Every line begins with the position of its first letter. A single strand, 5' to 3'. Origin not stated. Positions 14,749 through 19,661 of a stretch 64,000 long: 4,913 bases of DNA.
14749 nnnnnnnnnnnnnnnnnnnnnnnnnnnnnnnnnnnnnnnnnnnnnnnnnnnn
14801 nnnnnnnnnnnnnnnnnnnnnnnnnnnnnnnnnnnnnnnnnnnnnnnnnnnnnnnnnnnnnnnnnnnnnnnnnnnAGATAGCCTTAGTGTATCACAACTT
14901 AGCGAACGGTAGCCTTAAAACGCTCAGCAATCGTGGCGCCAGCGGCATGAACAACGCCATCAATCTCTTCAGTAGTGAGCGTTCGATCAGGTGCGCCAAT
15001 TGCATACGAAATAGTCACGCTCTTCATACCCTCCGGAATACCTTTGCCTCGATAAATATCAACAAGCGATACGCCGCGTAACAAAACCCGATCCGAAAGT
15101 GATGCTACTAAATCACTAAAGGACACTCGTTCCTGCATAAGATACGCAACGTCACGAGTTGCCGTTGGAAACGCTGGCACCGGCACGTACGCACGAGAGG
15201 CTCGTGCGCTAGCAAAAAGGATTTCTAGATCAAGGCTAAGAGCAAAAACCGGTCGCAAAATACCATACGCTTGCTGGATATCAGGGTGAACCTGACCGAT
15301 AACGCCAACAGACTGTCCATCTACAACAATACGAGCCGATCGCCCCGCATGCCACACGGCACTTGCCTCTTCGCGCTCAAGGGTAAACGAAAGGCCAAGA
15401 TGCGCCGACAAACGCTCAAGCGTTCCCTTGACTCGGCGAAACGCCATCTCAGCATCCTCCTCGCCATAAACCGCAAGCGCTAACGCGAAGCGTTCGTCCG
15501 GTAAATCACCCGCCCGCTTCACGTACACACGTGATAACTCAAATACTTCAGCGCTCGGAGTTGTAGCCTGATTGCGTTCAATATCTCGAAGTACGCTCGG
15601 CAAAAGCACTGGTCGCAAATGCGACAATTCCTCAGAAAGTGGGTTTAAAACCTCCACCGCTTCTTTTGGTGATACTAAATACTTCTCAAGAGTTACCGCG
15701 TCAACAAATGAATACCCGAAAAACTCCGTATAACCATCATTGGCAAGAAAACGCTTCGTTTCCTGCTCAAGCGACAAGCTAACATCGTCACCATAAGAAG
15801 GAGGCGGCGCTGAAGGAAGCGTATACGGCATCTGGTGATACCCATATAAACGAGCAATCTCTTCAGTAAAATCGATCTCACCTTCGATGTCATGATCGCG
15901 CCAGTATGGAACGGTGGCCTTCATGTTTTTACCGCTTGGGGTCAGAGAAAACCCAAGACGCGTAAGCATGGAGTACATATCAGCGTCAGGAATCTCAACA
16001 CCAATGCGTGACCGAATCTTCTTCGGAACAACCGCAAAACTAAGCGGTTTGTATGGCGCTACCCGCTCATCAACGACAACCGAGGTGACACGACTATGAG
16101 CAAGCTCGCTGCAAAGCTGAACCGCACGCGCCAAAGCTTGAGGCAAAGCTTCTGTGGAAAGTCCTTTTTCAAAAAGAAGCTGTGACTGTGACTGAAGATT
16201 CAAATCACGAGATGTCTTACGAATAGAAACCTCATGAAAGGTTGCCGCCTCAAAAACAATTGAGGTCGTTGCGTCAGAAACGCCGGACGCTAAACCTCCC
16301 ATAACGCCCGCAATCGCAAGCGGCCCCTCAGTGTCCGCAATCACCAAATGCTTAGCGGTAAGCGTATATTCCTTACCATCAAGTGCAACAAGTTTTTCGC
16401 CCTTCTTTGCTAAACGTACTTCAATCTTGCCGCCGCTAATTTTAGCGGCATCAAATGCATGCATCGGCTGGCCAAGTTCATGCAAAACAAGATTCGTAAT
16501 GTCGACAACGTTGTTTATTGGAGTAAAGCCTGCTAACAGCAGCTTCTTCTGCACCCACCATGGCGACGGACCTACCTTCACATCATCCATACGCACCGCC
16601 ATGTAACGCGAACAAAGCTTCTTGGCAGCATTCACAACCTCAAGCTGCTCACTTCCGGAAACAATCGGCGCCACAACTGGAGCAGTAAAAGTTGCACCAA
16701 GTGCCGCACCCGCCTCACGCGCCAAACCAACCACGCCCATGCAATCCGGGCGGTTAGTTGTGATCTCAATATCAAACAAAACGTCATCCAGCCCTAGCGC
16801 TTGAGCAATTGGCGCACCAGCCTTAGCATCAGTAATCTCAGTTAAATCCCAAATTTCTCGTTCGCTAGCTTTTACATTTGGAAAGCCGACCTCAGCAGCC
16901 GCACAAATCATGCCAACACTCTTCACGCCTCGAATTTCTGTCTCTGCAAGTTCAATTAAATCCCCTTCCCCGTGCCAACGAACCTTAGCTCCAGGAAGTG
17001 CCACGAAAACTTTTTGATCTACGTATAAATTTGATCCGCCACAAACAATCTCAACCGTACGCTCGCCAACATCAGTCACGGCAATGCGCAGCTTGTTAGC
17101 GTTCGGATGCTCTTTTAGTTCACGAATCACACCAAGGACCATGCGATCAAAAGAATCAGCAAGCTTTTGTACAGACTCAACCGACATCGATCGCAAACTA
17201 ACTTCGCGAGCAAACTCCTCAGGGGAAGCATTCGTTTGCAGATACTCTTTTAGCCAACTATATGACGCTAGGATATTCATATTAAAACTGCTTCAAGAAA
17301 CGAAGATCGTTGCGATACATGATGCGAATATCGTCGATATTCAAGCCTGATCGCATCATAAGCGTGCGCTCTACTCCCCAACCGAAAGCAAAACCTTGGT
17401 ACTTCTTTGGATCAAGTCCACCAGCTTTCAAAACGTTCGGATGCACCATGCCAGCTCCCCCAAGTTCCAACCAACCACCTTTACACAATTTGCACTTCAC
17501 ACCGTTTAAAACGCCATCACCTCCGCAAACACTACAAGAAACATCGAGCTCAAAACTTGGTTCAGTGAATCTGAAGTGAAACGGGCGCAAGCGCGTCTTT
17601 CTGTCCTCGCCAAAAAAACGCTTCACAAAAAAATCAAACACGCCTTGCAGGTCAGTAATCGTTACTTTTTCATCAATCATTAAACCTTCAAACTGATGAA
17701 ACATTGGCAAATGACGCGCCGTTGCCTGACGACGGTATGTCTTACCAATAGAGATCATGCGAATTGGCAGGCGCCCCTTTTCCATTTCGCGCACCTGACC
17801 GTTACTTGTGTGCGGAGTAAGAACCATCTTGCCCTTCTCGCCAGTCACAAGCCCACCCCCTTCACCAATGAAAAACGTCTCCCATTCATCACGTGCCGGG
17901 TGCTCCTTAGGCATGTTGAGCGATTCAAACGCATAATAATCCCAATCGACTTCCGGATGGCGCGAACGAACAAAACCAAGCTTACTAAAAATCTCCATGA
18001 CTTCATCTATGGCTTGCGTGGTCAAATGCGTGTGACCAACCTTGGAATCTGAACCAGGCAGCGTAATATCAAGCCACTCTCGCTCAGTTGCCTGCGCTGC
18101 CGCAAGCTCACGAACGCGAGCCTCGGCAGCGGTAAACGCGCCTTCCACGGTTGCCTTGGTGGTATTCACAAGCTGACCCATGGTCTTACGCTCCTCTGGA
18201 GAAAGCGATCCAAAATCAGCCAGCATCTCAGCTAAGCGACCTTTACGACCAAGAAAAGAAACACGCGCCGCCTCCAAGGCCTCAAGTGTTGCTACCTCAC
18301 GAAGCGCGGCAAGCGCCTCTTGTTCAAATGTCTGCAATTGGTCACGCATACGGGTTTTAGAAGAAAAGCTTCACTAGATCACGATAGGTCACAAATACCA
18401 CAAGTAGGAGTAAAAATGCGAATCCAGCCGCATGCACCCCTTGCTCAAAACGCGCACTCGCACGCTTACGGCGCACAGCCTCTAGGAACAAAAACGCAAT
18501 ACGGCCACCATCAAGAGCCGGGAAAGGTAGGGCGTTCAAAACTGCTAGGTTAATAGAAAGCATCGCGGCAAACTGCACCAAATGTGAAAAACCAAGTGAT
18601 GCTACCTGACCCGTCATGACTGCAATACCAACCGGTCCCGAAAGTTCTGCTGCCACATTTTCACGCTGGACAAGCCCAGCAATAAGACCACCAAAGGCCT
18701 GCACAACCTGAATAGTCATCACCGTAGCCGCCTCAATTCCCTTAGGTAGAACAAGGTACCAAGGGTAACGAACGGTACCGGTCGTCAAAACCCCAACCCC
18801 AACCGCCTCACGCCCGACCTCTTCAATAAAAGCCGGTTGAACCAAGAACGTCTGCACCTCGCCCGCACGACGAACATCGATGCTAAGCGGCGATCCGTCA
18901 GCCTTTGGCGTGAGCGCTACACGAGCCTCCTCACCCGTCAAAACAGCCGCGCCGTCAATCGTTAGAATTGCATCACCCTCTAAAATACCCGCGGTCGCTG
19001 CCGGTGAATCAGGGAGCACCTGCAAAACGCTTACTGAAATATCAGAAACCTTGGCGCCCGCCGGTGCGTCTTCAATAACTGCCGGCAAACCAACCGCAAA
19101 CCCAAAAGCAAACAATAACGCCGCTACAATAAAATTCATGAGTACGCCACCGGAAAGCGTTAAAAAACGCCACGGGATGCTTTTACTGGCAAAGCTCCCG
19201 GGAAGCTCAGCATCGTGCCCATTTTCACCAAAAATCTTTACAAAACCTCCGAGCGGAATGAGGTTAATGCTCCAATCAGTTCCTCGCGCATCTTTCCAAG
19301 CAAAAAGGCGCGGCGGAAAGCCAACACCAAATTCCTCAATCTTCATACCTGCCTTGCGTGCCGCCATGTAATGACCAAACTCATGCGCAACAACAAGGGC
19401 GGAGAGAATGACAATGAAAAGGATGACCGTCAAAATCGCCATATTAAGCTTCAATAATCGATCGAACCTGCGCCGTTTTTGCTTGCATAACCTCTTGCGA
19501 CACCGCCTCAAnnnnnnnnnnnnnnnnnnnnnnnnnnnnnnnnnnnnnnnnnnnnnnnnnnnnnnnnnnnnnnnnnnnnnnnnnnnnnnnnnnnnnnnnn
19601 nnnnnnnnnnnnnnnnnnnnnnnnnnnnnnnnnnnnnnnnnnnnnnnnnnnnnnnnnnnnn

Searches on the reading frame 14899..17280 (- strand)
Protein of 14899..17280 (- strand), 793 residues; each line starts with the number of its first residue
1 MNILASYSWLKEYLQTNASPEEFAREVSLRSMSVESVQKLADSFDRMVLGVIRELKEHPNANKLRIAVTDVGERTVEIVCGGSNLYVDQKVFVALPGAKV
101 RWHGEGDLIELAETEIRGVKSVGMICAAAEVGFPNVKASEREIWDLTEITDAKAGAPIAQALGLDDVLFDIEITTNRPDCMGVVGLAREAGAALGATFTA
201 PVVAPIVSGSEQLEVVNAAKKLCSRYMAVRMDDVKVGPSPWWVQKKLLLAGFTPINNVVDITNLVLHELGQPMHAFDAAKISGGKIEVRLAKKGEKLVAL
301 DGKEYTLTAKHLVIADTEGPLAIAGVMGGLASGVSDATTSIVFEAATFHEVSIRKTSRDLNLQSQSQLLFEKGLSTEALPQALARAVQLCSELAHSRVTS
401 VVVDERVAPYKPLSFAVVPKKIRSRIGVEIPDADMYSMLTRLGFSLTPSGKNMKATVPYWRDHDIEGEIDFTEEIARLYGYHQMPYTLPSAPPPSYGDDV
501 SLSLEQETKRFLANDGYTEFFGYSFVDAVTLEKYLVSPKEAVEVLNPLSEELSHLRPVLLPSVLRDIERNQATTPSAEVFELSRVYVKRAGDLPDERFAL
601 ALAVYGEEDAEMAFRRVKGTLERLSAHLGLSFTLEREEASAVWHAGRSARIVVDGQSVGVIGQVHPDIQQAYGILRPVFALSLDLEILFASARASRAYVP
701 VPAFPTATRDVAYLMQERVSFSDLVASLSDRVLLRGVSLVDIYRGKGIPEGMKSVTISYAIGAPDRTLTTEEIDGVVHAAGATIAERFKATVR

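Call 17: search_protein_families(library=pfam, proteins=[window:14899-17280:-], max_evalue=0.001)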
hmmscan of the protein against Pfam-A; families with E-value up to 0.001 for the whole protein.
window:14899-17280:- (793 aa): 5 families
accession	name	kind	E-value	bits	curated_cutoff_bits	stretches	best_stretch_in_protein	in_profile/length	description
PF03483.22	B3_4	-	7.2e-64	215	29.3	1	223-394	2-173/174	B3/4 domain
PF17759.6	tRNA_synthFbeta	-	6.2e-45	153.7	22.4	1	485-685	2-214/214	Phenylalanyl tRNA synthetase beta chain CLM domain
PF03147.19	FDX-ACB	-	3.7e-18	66.2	31.1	1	702-793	1-94/94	Ferredoxin-fold anticodon binding domain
PF03484.21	B5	-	6.9e-18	65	28.6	1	418-481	4-67/67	tRNA synthetase B5 domain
PF01588.26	tRNA_bind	-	5.2e-14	52.6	27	1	47-142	1-83/96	Putative tRNA binding domain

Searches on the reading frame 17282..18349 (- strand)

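Call 17: search_protein_families(library=pfam, proteins=[window:17282-18349:-], max_evalue=0.001)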
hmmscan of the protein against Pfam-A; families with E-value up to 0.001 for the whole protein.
window:17282-18349:- (355 aa): 2 families
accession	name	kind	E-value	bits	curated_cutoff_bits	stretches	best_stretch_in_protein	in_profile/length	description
PF01409.25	tRNA-synt_2d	-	2.7e-80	269.8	19.8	1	93-355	2-246/246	tRNA synthetases class II core domain (F)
PF02912.23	Phe_tRNA-synt_N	-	2.3e-20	72.8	22.3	1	21-85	2-66/69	Aminoacyl tRNA synthetase class II, N-terminal domain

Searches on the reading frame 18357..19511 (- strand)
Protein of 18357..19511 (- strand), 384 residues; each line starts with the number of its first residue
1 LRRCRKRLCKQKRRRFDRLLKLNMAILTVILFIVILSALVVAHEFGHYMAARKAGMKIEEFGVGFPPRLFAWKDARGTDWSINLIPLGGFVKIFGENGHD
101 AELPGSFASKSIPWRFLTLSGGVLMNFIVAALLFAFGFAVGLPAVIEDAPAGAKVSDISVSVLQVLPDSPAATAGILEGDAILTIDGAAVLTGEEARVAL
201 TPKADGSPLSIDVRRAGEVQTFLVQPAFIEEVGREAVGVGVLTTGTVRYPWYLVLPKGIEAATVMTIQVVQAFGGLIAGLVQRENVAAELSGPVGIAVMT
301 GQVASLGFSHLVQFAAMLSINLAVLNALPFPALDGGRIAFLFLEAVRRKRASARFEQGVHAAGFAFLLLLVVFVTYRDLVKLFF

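Call 18: search_protein_families(library=pfam, proteins=[window:18357-19511:-], max_evalue=0.001)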
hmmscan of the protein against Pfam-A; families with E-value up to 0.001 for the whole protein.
window:18357-19511:- (384 aa): 4 families
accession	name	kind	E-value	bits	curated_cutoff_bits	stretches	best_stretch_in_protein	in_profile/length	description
PF02163.28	Peptidase_M50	-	1.8e-57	194.7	27.2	1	32-370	2-221/221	Peptidase family M50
PF13180.12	PDZ_2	-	2.1e-10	41.2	27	1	159-224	13-78/80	PDZ domain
PF17820.7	PDZ_6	-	1.2e-07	31.8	27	1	162-215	2-54/54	PDZ domain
PF00595.29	PDZ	-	0.00028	21.6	23.2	1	157-201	24-68/81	PDZ domain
